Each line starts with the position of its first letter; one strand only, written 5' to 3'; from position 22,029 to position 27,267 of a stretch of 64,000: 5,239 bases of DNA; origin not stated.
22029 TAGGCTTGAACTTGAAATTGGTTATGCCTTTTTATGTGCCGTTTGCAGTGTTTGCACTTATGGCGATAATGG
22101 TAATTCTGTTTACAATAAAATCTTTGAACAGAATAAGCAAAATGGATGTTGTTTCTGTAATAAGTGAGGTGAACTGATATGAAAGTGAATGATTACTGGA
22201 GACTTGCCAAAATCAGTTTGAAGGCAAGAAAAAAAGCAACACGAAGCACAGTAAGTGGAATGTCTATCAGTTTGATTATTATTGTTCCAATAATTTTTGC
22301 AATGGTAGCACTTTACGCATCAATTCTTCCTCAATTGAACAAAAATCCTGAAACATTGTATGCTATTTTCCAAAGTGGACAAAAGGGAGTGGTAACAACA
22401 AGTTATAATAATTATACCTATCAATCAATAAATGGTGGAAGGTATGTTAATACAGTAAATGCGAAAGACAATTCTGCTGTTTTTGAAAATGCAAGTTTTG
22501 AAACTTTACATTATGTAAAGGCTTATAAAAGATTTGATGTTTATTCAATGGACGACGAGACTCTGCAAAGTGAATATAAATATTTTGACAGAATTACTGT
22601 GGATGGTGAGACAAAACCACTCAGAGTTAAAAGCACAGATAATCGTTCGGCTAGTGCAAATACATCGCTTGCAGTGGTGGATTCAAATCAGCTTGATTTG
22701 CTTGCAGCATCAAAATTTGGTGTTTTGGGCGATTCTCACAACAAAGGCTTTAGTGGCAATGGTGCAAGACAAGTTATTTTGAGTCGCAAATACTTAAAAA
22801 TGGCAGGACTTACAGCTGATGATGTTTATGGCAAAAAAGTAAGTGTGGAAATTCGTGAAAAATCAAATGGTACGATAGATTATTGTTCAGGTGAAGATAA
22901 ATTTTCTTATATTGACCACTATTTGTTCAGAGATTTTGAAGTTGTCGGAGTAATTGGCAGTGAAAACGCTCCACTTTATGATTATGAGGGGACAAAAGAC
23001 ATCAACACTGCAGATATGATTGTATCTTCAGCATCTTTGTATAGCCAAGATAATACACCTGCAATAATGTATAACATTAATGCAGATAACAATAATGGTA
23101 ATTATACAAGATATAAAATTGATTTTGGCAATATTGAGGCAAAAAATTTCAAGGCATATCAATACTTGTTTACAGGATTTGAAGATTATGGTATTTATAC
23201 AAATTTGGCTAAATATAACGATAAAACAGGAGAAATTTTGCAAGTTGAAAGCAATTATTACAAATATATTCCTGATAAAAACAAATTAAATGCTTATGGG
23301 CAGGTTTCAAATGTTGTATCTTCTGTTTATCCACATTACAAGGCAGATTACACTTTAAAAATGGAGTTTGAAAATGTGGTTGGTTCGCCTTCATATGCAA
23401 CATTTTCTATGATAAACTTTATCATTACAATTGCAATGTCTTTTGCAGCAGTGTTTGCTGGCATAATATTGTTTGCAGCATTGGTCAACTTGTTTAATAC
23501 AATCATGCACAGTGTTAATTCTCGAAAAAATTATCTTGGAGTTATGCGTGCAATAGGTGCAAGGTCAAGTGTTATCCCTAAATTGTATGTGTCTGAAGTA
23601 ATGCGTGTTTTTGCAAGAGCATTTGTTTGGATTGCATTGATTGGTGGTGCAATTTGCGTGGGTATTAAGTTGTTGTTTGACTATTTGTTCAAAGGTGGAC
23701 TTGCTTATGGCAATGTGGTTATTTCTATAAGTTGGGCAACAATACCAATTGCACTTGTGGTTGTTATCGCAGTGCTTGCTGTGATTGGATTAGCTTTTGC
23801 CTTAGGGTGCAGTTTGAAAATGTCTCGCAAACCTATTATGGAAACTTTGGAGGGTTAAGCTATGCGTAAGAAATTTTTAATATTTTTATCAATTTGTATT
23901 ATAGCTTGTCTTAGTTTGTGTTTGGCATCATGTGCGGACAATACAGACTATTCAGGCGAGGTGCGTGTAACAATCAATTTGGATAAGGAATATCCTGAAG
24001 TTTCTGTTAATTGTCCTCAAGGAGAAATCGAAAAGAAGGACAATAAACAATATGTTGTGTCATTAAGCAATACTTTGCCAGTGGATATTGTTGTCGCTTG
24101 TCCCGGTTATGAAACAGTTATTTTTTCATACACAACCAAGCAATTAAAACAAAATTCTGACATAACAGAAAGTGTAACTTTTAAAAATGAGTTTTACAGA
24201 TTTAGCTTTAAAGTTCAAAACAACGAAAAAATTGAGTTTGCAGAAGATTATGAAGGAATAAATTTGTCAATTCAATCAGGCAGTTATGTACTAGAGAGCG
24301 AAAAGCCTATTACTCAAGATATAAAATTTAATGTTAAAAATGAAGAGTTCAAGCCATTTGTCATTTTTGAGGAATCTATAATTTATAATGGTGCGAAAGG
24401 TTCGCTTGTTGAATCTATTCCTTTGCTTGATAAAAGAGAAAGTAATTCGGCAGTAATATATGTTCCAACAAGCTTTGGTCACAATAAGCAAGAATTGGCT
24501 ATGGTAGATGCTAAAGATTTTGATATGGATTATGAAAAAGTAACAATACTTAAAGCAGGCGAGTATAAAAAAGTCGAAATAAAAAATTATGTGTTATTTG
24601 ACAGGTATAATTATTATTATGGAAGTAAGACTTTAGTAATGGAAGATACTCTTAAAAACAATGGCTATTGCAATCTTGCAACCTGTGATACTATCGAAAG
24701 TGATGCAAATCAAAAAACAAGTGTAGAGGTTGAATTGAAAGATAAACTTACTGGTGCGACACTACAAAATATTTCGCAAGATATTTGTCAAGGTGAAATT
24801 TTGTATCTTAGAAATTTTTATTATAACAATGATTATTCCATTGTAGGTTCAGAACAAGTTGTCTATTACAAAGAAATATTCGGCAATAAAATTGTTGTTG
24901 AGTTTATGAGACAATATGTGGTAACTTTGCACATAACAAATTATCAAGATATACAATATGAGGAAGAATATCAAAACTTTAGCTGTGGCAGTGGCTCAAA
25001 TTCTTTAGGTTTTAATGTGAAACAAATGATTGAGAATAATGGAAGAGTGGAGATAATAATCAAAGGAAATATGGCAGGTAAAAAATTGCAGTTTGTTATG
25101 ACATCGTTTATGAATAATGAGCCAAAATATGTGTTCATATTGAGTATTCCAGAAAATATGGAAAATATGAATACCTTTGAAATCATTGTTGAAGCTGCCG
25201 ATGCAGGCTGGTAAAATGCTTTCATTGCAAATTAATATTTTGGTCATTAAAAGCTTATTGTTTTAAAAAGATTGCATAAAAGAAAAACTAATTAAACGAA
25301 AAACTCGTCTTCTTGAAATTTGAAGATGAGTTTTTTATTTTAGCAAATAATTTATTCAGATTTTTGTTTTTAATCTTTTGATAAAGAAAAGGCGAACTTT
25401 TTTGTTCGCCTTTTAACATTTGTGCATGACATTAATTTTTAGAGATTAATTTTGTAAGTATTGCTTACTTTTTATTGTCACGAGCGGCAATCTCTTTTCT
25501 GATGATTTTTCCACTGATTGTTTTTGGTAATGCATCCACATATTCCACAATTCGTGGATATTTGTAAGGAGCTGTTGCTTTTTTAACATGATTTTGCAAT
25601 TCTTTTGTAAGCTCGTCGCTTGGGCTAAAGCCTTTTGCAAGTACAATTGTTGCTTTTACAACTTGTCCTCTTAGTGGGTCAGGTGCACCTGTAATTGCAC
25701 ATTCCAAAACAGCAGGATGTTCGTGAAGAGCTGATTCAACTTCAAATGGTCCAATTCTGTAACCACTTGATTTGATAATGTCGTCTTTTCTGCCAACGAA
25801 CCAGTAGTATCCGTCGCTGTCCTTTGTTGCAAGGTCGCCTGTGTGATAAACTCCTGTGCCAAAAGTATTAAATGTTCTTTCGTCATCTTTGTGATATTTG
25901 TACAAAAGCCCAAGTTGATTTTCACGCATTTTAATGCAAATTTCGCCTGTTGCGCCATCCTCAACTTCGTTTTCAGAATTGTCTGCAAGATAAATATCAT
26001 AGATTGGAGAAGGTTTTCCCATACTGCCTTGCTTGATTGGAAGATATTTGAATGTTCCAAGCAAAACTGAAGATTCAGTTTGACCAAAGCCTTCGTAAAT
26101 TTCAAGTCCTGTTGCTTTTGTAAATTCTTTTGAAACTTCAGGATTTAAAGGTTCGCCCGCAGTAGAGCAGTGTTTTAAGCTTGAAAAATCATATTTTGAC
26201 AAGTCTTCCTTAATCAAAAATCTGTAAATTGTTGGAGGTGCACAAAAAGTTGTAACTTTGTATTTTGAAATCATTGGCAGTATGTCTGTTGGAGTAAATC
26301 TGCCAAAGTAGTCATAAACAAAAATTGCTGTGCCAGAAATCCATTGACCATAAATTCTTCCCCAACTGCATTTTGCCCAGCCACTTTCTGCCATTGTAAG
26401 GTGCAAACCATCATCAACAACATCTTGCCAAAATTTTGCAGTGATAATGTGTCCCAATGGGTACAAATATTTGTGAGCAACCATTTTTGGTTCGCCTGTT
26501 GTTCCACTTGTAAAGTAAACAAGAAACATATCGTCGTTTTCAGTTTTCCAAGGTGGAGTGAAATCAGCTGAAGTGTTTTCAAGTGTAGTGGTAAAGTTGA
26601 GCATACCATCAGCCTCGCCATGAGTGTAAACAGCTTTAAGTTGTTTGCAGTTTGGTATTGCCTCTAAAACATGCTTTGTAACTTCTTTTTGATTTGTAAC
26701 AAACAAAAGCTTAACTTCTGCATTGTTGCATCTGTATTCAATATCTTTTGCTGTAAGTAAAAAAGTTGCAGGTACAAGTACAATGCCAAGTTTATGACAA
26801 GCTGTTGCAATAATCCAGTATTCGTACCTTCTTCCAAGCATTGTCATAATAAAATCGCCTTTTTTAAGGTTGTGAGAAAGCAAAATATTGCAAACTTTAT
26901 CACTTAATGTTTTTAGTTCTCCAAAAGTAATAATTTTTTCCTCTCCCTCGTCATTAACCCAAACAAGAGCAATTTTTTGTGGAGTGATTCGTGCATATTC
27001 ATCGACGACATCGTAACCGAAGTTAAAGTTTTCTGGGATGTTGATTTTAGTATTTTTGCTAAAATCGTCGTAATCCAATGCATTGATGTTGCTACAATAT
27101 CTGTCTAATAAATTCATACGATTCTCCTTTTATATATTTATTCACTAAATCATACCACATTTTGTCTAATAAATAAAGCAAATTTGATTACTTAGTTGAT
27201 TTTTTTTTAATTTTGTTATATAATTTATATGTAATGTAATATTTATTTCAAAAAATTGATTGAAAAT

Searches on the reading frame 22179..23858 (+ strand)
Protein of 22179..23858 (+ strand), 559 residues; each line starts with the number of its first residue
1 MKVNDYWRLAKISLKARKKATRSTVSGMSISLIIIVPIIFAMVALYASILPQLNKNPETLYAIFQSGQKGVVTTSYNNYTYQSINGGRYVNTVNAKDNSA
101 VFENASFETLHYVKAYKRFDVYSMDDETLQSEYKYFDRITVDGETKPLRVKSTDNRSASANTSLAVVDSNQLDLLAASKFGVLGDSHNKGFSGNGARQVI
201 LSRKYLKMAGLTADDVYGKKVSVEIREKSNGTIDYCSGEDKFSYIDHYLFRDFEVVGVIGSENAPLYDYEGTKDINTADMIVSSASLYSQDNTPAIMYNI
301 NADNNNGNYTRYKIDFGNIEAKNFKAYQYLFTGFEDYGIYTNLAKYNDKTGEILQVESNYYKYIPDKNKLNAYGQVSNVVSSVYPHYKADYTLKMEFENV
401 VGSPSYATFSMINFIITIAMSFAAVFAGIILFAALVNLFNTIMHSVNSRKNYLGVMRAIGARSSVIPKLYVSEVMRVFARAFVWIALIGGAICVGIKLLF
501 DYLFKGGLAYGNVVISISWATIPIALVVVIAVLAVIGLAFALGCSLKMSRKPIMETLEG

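Call 87: search_protein_families(library=pfam, proteins=[window:22179-23858:+], max_evalue=0.0001)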
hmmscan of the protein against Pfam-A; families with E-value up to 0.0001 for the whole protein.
window:22179-23858:+ (559 aa): 1 family
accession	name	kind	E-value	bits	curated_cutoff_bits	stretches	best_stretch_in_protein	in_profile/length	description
PF02687.27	FtsX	-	1e-06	29.2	25.5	1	425-551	2-118/120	FtsX-like permease C-terminal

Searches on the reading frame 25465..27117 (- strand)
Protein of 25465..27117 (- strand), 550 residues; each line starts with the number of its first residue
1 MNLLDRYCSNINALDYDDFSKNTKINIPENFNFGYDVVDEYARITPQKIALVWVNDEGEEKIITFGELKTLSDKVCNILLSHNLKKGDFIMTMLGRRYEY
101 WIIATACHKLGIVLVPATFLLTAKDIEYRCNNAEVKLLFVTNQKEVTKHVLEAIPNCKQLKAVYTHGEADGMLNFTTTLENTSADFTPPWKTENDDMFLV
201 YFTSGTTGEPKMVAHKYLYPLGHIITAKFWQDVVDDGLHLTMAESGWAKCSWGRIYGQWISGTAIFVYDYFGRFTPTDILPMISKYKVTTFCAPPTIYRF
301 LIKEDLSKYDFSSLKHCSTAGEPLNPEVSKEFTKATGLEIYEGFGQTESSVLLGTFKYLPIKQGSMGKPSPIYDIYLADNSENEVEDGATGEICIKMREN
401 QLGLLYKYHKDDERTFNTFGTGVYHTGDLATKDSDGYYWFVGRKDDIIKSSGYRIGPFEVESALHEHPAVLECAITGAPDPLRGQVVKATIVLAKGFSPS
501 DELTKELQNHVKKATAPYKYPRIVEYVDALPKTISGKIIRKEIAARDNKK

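Call 87: search_protein_families(library=pfam, proteins=[window:25465-27117:-], max_evalue=0.0001)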
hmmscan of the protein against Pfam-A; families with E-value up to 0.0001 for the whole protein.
window:25465-27117:- (550 aa): 2 families
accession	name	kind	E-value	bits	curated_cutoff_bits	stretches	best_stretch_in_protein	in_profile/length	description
PF00501.34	AMP-binding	-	1.4e-63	215.4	29.9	1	39-397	2-376/384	AMP-binding enzyme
PF13193.12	AMP-binding_C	-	1.7e-22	80.6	24.5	1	459-537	1-76/76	AMP-binding enzyme C-terminal domain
